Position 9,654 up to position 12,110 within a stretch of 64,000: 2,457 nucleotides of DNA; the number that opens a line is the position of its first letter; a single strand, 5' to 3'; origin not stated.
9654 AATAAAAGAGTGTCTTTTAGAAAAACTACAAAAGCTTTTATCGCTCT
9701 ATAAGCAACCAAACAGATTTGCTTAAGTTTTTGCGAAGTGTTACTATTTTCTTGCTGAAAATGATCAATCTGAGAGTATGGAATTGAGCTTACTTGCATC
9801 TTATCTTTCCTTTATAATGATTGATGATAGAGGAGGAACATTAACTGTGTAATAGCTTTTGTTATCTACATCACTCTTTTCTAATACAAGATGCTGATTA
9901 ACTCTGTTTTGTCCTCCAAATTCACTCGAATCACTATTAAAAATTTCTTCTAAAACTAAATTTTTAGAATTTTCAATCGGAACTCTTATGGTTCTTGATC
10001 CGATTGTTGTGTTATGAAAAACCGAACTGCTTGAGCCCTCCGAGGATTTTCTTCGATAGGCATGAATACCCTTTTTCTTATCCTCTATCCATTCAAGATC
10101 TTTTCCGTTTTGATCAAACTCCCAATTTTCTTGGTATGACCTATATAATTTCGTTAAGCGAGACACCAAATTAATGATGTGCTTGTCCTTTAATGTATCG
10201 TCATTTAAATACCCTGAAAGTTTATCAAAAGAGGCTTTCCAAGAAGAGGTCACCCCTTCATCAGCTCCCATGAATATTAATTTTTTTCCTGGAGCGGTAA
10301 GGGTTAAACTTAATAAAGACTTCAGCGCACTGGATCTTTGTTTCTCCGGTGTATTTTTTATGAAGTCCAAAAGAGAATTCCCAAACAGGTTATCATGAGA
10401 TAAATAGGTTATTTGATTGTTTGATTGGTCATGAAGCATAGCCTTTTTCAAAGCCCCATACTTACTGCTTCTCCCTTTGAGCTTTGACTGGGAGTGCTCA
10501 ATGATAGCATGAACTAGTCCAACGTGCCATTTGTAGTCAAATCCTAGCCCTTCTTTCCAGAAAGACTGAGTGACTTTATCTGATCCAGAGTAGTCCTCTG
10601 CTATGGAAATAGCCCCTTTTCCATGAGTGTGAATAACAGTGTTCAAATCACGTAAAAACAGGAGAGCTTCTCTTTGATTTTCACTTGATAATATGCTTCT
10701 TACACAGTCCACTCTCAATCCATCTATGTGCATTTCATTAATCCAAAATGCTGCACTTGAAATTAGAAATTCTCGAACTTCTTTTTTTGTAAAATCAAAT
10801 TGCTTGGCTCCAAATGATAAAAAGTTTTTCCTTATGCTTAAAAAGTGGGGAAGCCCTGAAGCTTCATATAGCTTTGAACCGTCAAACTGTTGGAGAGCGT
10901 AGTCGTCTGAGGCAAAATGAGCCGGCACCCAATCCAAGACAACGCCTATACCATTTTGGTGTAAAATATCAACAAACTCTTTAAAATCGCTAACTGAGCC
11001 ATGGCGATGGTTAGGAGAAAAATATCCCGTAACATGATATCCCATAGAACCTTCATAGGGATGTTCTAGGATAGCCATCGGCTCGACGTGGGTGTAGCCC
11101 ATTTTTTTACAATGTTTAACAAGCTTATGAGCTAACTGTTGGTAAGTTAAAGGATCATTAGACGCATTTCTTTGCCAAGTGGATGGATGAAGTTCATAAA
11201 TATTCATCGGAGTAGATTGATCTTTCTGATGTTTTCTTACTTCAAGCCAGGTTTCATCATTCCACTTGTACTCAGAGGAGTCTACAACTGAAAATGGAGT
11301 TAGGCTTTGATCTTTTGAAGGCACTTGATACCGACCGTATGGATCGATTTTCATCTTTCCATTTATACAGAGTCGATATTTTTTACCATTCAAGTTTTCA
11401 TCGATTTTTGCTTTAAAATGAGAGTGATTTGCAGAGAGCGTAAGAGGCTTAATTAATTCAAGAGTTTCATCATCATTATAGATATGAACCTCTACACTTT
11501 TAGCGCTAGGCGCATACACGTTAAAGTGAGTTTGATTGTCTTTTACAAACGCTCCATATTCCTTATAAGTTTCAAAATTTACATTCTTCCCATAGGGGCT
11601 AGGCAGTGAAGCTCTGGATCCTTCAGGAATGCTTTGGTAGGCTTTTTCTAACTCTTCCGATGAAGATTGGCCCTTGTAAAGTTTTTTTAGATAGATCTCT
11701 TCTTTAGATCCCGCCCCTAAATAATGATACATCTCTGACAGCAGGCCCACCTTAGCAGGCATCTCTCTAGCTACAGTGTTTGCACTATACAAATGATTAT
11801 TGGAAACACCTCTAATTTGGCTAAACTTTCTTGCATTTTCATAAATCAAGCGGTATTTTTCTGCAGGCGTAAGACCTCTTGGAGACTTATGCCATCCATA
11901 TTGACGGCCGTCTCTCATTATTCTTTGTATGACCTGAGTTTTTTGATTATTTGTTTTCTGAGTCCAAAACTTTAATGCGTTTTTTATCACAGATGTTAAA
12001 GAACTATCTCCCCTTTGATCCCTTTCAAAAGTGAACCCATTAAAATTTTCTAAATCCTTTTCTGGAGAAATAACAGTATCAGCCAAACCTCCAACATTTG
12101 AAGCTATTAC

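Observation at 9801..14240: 1479-aa three-part protein: unknown 277-aa N-terminal domain + GlgA + GlgB, in a genome that still has glgC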

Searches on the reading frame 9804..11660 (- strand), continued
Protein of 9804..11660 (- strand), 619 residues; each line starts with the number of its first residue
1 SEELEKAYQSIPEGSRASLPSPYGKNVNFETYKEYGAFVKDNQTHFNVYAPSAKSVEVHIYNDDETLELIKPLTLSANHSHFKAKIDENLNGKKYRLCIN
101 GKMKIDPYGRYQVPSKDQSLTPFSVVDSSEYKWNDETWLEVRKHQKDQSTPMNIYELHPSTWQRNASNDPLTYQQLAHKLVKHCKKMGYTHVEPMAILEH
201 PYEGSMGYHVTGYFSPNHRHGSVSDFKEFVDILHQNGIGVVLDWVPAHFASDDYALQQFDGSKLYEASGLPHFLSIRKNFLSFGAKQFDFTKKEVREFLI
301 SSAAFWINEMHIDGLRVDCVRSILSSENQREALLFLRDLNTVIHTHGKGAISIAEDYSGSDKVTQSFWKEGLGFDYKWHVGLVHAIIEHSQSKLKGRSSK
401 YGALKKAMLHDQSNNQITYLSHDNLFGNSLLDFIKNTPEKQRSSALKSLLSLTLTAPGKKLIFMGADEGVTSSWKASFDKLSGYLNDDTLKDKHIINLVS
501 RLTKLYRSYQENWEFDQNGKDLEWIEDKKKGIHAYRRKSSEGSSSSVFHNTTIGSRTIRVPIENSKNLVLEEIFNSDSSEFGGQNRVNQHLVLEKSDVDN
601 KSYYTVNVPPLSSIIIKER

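Call 64: find_homologous_proteins(query=window:9804-11585:-, max_evalue=1e-30)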
Query window:9804-11585:- (594 aa): 5466 proteins with E <= 1e-30 among 8000 candidates; the best 120 are listed.
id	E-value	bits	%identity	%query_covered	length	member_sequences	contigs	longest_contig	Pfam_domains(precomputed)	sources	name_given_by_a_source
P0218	1.3e-151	524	43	100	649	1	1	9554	PF02922.25,PF00128.32,PF02806.25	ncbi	ncbi:MAG TPA: alpha-amylase family glycosyl hydrolase, partial [Waddliaceae bacterium]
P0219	3.1e-132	460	40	95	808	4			PF00128.32,PF00534.27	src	-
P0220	8.1e-132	459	40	100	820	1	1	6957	PF02922.25,PF00128.32,PF02806.25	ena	-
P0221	2.7e-113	398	47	66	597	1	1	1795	PF02922.25,PF00128.32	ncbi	ncbi:MAG: alpha-amylase family glycosyl hydrolase, partial [Waddliaceae bacterium]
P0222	1.1e-102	363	35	99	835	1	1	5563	PF02922.25,PF00128.32,PF02806.25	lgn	-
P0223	5.1e-93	331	42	71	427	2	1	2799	PF00128.32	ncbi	ncbi:MAG: alpha-amylase family glycosyl hydrolase, partial [Chlamydiota bacterium]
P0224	1.3e-92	329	36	87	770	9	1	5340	PF22019.3,PF02922.25,PF00128.32,PF02806.25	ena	-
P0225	2.2e-92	329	34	99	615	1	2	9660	PF02922.25,PF00128.32,PF02806.25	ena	-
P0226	2.4e-92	329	34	98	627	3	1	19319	PF22019.3,PF02922.25,PF00128.32,PF02806.25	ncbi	-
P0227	3.2e-92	328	34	97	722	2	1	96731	PF22019.3,PF02922.25,PF00128.32,PF02806.25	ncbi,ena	-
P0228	1.1e-91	326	35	96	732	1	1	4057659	PF22019.3,PF02922.25,PF00128.32,PF02806.25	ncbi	ncbi:1,4-alpha-glucan branching protein GlgB [Methylocaldum sp. MU1018]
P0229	1.3e-91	326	35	99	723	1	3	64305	PF22019.3,PF02922.25,PF00128.32,PF02806.25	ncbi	-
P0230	1.5e-91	326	35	100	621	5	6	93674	PF02922.25,PF00128.32,PF02806.25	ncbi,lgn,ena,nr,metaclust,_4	ncbi:MAG: 1,4-alpha-glucan branching protein GlgB [Halanaerobiaceae bacterium]|nr:1,4-alpha-glucan b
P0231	3.9e-91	325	34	96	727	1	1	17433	PF22019.3,PF02922.25,PF00128.32,PF02806.25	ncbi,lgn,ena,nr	ncbi:MAG: 1,4-alpha-glucan branching protein GlgB [Gammaproteobacteria bacterium]|nr:1,4-alpha-gluca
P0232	6.7e-91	324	35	96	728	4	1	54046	PF22019.3,PF02922.25,PF00128.32,PF02806.25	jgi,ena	-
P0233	7.7e-91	324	34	96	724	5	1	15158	PF22019.3,PF02922.25,PF00128.32,PF02806.25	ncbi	-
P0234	7.6e-90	320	34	96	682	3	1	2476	PF22019.3,PF02922.25,PF00128.32,PF02806.25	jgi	jgi:1,4-alpha-glucan branching enzyme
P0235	1.3e-89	320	33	96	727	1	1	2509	PF22019.3,PF02922.25,PF00128.32,PF02806.25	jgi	-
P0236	2.4e-89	319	33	99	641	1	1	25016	PF22019.3,PF02922.25,PF00128.32,PF02806.25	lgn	-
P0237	2.7e-89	318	35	93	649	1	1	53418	PF22019.3,PF02922.25,PF00128.32,PF02806.25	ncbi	-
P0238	2.7e-89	318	35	93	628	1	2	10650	PF22019.3,PF02922.25,PF00128.32,PF02806.25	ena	-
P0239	2.8e-89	318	34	96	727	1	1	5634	PF22019.3,PF02922.25,PF00128.32,PF02806.25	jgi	-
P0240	3.5e-89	318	33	97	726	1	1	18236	PF22019.3,PF02922.25,PF00128.32,PF02806.25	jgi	jgi:1,4-alpha-glucan branching enzyme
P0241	3.9e-89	318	35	93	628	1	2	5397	PF22019.3,PF02922.25,PF00128.32,PF02806.25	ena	-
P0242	3.9e-89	318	35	93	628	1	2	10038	PF22019.3,PF02922.25,PF00128.32,PF02806.25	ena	-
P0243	5.9e-89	317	34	97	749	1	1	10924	PF22019.3,PF02922.25,PF00128.32,PF02806.25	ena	-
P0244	6.4e-89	317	35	96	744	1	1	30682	PF22019.3,PF02922.25,PF00128.32,PF02806.25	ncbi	-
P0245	6.6e-89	317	33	99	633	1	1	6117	PF22019.3,PF02922.25,PF00128.32,PF02806.25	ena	-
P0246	7.1e-89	317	34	96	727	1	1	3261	PF22019.3,PF02922.25,PF00128.32,PF02806.25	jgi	jgi:1,4-alpha-glucan branching enzyme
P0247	7.5e-89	317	35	95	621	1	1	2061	PF22019.3,PF02922.25,PF00128.32,PF02806.25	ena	-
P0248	7.6e-89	317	35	99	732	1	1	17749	PF22019.3,PF02922.25,PF00128.32,PF02806.25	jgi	jgi:1,4-alpha-glucan branching enzyme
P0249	8.5e-89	317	34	97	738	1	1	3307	PF22019.3,PF02922.25,PF00128.32,PF02806.25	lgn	-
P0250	1.0e-88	317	34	96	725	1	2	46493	PF22019.3,PF02922.25,PF00128.32,PF02806.25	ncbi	-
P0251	1.2e-88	316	33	96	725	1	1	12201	PF22019.3,PF02922.25,PF00128.32,PF02806.25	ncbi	ncbi:MAG: 1,4-alpha-glucan branching protein GlgB [Gammaproteobacteria bacterium]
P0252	1.2e-88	316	33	96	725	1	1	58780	PF22019.3,PF02922.25,PF00128.32,PF02806.25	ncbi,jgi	-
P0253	1.5e-88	316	35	93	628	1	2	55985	PF22019.3,PF02922.25,PF00128.32,PF02806.25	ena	-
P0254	1.8e-88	316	34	97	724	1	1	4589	PF22019.3,PF02922.25,PF00128.32,PF02806.25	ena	-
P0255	2.0e-88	316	34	96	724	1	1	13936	PF22019.3,PF02922.25,PF00128.32,PF02806.25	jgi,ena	-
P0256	2.2e-88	315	35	97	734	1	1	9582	PF22019.3,PF02922.25,PF00128.32,PF02806.25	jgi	jgi:1,4-alpha-glucan branching enzyme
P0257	2.4e-88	315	36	99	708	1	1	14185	PF22019.3,PF02922.25,PF00128.32,PF02806.25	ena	-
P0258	2.5e-88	315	34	96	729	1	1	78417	PF22019.3,PF02922.25,PF00128.32,PF02806.25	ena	-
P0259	2.5e-88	315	35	95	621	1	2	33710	PF22019.3,PF02922.25,PF00128.32,PF02806.25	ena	-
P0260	2.9e-88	315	34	99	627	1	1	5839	PF22019.3,PF02922.25,PF00128.32,PF16561.12,PF02806.25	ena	-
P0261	3.1e-88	315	35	95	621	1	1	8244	PF22019.3,PF02922.25,PF00128.32,PF02806.25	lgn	-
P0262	3.2e-88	315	35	95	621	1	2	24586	PF22019.3,PF02922.25,PF00128.32,PF02806.25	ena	-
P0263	3.4e-88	315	32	99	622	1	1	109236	PF22019.3,PF02922.25,PF00128.32,PF02806.25,PF18952.7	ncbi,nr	ncbi:MAG: 1,4-alpha-glucan branching protein GlgB [Tissierellia bacterium]|nr:1,4-alpha-glucan branc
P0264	3.8e-88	315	34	97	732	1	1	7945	PF22019.3,PF02922.25,PF00128.32,PF02806.25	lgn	-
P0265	4.0e-88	315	35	95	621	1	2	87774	PF22019.3,PF02922.25,PF00128.32,PF02806.25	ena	-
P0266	4.4e-88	315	35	95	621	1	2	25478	PF22019.3,PF02922.25,PF00128.32,PF02806.25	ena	-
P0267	4.6e-88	314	34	99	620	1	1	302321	PF22019.3,PF02922.25,PF00128.32,PF02806.25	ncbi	-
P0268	5.9e-88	314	34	98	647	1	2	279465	PF22019.3,PF02922.25,PF00128.32,PF02806.25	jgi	jgi:1,4-alpha-glucan branching enzyme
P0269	6.5e-88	314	34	96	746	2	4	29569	PF22019.3,PF02922.25,PF00128.32,PF02806.25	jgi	jgi:1,4-alpha-glucan branching enzyme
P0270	6.8e-88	314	33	99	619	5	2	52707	PF22019.3,PF02922.25,PF00128.32,PF02806.25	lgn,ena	-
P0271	8.0e-88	314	35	96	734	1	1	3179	PF22019.3,PF02922.25,PF00128.32,PF02806.25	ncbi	-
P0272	9.4e-88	313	35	96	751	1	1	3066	PF22019.3,PF02922.25,PF00128.32,PF02806.25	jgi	-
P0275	1.1e-87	313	34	99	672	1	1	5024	PF22019.3,PF02922.25,PF00128.32,PF02806.25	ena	-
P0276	1.1e-87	313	34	99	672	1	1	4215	PF22019.3,PF02922.25,PF00128.32,PF02806.25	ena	-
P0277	1.3e-87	313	34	99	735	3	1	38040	PF22019.3,PF02922.25,PF00128.32,PF02806.25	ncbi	-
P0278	1.4e-87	313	32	99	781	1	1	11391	PF22019.3,PF02922.25,PF00128.32,PF02806.25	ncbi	-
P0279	1.5e-87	313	34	96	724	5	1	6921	PF22019.3,PF02922.25,PF00128.32,PF02806.25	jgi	jgi:1,4-alpha-glucan branching enzyme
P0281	1.8e-87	312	33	99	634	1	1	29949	PF22019.3,PF02922.25,PF00128.32,PF02806.25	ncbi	-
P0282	1.9e-87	312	33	99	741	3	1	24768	PF22019.3,PF02922.25,PF00128.32,PF02806.25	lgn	-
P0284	2.3e-87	312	34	97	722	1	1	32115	PF22019.3,PF02922.25,PF00128.32,PF02806.25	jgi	jgi:1,4-alpha-glucan branching enzyme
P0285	2.4e-87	312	34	96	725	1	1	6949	PF22019.3,PF02922.25,PF00128.32,PF02806.25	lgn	-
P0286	2.6e-87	312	34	97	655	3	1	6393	PF22019.3,PF02922.25,PF00128.32,PF02806.25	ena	-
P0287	3.0e-87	312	33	99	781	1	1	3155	PF22019.3,PF02922.25,PF00128.32,PF02806.25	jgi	-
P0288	3.0e-87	312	33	99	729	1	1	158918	PF22019.3,PF02922.25,PF00128.32,PF02806.25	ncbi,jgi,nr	ncbi:MAG: 1,4-alpha-glucan-branching protein [Chlamydiales bacterium]|jgi:1,4-alpha-glucan branching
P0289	4.2e-87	311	35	95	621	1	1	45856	PF22019.3,PF02922.25,PF00128.32,PF02806.25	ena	-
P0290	5.6e-87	311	34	99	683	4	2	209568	PF22019.3,PF02922.25,PF00128.32,PF02806.25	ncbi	-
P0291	5.9e-87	311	33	99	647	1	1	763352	PF22019.3,PF02922.25,PF00128.32,PF02806.25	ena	-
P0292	5.9e-87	311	33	97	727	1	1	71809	PF22019.3,PF02922.25,PF00128.32,PF02806.25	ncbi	-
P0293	6.0e-87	311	34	96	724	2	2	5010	PF22019.3,PF02922.25,PF00128.32,PF02806.25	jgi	jgi:1,4-alpha-glucan branching enzyme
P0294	6.3e-87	311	34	96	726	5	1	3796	PF22019.3,PF02922.25,PF00128.32,PF02806.25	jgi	-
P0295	6.4e-87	311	33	96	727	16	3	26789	PF22019.3,PF02922.25,PF00128.32,PF02806.25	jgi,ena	-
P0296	6.5e-87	311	34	96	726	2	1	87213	PF22019.3,PF02922.25,PF00128.32,PF02806.25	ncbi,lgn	-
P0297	7.0e-87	311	35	87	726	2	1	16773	PF22019.3,PF02922.25,PF00128.32,PF02806.25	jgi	jgi:1,4-alpha-glucan branching enzyme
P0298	9.5e-87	310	33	97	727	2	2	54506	PF22019.3,PF02922.25,PF00128.32,PF02806.25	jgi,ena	-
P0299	1.0e-86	310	35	96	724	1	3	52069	PF22019.3,PF02922.25,PF00128.32,PF02806.25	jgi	jgi:1,4-alpha-glucan branching enzyme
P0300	1.1e-86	310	35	87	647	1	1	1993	PF22019.3,PF02922.25,PF00128.32,PF02806.25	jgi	jgi:1,4-alpha-glucan branching enzyme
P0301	1.1e-86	310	34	100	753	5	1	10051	PF22019.3,PF02922.25,PF00128.32,PF02806.25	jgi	-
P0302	1.2e-86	310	34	96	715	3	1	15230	PF22019.3,PF02922.25,PF00128.32,PF02806.25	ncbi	-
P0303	1.3e-86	310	33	96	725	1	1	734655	PF22019.3,PF02922.25,PF00128.32,PF02806.25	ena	-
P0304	1.4e-86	310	31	99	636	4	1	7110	PF22019.3,PF02922.25,PF00128.32,PF02806.25,PF18952.7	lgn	-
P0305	1.6e-86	309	33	96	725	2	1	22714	PF22019.3,PF02922.25,PF00128.32,PF02806.25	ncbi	-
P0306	1.8e-86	309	33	96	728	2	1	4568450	PF22019.3,PF02922.25,PF00128.32,PF02806.25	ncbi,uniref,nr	ncbi:1,4-alpha-glucan branching protein GlgB [Candidatus Methylospira mobilis]|uniref:1,4-alpha-gluc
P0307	1.9e-86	309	33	99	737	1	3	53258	PF22019.3,PF02922.25,PF00128.32,PF02806.25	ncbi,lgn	-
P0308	1.9e-86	309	32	98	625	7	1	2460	PF22019.3,PF02922.25,PF00128.32,PF02806.25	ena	-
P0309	2.0e-86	309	34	99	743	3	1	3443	PF22019.3,PF02922.25,PF00128.32,PF02806.25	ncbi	ncbi:MAG: 1,4-alpha-glucan branching protein GlgB [Chromatiaceae bacterium]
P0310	2.0e-86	309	34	100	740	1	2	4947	PF22019.3,PF02922.25,PF00128.32,PF02806.25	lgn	-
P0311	2.0e-86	309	33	99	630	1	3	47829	PF22019.3,PF02922.25,PF00128.32,PF02806.25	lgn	-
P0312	2.0e-86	309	33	97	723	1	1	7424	PF22019.3,PF02922.25,PF00128.32,PF02806.25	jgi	jgi:1,4-alpha-glucan branching enzyme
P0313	2.1e-86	309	34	96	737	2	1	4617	PF22019.3,PF02922.25,PF00128.32,PF02806.25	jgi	jgi:1,4-alpha-glucan branching enzyme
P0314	2.3e-86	309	33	99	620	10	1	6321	PF22019.3,PF02922.25,PF00128.32,PF02806.25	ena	-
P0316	2.7e-86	309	35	96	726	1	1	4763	PF22019.3,PF02922.25,PF00128.32,PF02806.25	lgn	-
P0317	3.0e-86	308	33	99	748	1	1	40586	PF22019.3,PF02922.25,PF00128.32,PF02806.25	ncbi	-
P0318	3.3e-86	308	32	99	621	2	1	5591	PF22019.3,PF02922.25,PF00128.32,PF02806.25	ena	-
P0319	3.3e-86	308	34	96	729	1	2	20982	PF22019.3,PF02922.25,PF00128.32,PF02806.25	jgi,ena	jgi:1,4-alpha-glucan branching enzyme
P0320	3.5e-86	308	34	96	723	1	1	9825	PF22019.3,PF02922.25,PF00128.32,PF02806.25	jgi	-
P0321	3.9e-86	308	34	97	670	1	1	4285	PF22019.3,PF02922.25,PF00128.32,PF02806.25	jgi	jgi:1,4-alpha-glucan branching enzyme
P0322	4.1e-86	308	31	99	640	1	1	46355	PF22019.3,PF02922.25,PF00128.32,PF02806.25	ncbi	-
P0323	4.4e-86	308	34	96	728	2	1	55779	PF22019.3,PF02922.25,PF00128.32,PF02806.25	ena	-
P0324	4.4e-86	308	32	99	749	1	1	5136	PF22019.3,PF02922.25,PF00128.32,PF02806.25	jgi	jgi:1,4-alpha-glucan branching enzyme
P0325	4.8e-86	308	34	100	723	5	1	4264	PF22019.3,PF02922.25,PF00128.32,PF02806.25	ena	-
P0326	4.9e-86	308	33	96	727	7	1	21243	PF22019.3,PF02922.25,PF00128.32,PF02806.25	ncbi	-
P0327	5.0e-86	308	33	98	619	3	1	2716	PF22019.3,PF02922.25,PF00128.32,PF02806.25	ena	-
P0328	5.1e-86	308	34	100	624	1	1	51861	PF22019.3,PF02922.25,PF00128.32,PF02806.25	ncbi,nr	ncbi:1,4-alpha-glucan branching enzyme GlgB [Clostridia bacterium]|nr:1,4-alpha-glucan branching enz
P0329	5.6e-86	308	33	96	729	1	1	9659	PF22019.3,PF02922.25,PF00128.32,PF02806.25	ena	-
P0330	5.8e-86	307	34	99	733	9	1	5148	PF22019.3,PF02922.25,PF00128.32,PF02806.25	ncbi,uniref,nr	ncbi:1,4-alpha-glucan branching protein GlgB [Thiohalocapsa sp.]|uniref:1,4-alpha-glucan branching p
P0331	5.8e-86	307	34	97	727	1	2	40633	PF22019.3,PF02922.25,PF00128.32,PF02806.25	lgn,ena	-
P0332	6.8e-86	307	33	96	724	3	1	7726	PF22019.3,PF02922.25,PF00128.32,PF02806.25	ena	-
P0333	6.8e-86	307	33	99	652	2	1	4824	PF22019.3,PF02922.25,PF00128.32,PF02806.25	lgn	-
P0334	8.0e-86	307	34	96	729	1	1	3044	PF22019.3,PF02922.25,PF00128.32,PF02806.25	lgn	-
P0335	8.0e-86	307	33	99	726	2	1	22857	PF22019.3,PF02922.25,PF00128.32,PF02806.25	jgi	-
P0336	8.4e-86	307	36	87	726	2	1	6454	PF22019.3,PF02922.25,PF00128.32,PF02806.25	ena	-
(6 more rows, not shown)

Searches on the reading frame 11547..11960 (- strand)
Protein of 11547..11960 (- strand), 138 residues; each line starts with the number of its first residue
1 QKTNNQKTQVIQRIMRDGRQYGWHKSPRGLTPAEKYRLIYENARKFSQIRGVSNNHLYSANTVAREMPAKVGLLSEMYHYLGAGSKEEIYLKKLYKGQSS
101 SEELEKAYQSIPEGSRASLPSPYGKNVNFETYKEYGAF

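Call 6: search_protein_families(library=pfam, proteins=[window:11547-11960:-], max_evalue=10)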
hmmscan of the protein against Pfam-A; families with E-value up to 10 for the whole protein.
seq(138 aa): 1 family
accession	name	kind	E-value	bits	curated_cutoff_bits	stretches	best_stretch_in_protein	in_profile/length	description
PF08893.15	DUF1839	-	0.22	11.2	22.5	1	24-87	197-258/313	Domain of unknown function (DUF1839)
